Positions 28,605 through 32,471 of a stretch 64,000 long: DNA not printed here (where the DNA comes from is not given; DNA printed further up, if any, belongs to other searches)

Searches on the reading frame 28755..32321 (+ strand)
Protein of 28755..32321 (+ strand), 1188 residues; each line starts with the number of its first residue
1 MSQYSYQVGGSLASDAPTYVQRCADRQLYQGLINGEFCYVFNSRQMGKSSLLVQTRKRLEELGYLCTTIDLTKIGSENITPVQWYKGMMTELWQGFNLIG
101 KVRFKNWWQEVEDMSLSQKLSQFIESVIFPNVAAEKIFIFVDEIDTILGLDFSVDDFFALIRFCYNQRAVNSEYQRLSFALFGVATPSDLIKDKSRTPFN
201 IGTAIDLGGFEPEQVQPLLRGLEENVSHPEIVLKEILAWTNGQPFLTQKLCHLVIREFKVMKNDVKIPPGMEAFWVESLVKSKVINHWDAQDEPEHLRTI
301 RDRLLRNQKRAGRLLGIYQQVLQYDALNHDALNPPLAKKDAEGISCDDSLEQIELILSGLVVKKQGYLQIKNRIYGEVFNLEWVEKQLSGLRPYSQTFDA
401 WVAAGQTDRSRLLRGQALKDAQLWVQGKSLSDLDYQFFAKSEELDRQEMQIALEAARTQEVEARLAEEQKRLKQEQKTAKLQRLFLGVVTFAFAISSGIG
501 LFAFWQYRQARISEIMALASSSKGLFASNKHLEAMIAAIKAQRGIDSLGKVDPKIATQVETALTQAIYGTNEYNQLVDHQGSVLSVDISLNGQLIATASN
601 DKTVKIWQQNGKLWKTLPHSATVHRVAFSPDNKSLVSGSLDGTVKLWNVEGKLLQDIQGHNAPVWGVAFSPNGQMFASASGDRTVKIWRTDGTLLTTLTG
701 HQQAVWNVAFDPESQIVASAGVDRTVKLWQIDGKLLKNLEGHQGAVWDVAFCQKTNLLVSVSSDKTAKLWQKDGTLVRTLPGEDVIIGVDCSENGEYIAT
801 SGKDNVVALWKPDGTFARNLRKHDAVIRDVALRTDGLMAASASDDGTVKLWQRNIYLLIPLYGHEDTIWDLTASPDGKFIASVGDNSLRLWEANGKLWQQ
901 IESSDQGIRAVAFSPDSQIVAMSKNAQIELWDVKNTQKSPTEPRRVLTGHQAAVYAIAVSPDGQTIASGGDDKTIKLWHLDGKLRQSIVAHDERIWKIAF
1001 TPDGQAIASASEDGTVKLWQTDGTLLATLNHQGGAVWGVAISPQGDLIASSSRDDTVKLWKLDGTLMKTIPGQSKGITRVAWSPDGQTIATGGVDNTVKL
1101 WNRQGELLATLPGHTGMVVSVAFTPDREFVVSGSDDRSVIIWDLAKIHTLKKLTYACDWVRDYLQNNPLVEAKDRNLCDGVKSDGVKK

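Call 39: search_protein_families(library=pfam, proteins=[window:28755-32321:+], max_evalue=0.0001)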
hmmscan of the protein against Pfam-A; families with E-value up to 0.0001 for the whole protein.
window:28755-32321:+ (1188 aa): 51 families (the best 25 are shown)
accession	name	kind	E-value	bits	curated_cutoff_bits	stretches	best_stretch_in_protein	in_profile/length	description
PF00400.38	WD40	-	4.9e-139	447.4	27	11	942-978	2-38/39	WD domain, G-beta repeat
PF25174.1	Beta-prop_THOC3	-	2.6e-107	358.3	305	4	950-1160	1-216/272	THOC3 beta-propeller domain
PF25175.1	Beta-prop_WDR5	-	4.3e-103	345.1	250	6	1028-1160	5-139/296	WDR5 beta-propeller domain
PF25173.1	Beta-prop_WDR3_1st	-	1.2e-101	338.4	154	5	895-1062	19-184/184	WDR3 first beta-propeller domain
PF24814.1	WD40_Prp19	-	1e-90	304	320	5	982-1156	39-218/281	Prp19 WD40 domain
PF25172.1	Beta-prop_WDR3_2nd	-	5.3e-85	285.6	140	4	615-772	128-288/293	WDR3 second beta-propeller domain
PF24817.1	WD40_WDHD1_1st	-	6.4e-85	285.3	109.9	6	862-1022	2-158/291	WDHD1 first WD40 domain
PF23414.1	Beta-prop_EML_2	-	3.3e-81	273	90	6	995-1152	1-161/266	Echinoderm microtubule-associated protein second beta-propeller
PF24807.1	WD40_CDC20-Fz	-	4.5e-69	233.4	200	3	696-851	129-292/292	CDC20/Fizzy WD40 domain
PF24805.1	EIF3I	-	3.7e-61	207.5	200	6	657-738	6-89/324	EIF3I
PF25391.1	WD40_Gbeta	-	1.3e-58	199.1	150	4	817-1020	48-254/340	G protein beta WD-40 repeat protein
PF25047.1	Beta-prop_TEP1_2nd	-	4.5e-57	193.5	89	5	905-1102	41-253/255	TEP-1 second beta-propeller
PF24105.1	Beta-prop_CAF1B_HIR1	-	8.8e-56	189.9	80.5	4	573-690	63-201/383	CAF1B/HIR1 beta-propeller domain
PF25168.1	Beta-prop_WDR36-Utp21_2nd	-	7e-53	180.5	84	4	659-811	155-310/335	WDR36/Utp21 second beta-propeller domain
PF24796.1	WDR55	-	4.4e-49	167.5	200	2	788-1021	58-293/296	WDR55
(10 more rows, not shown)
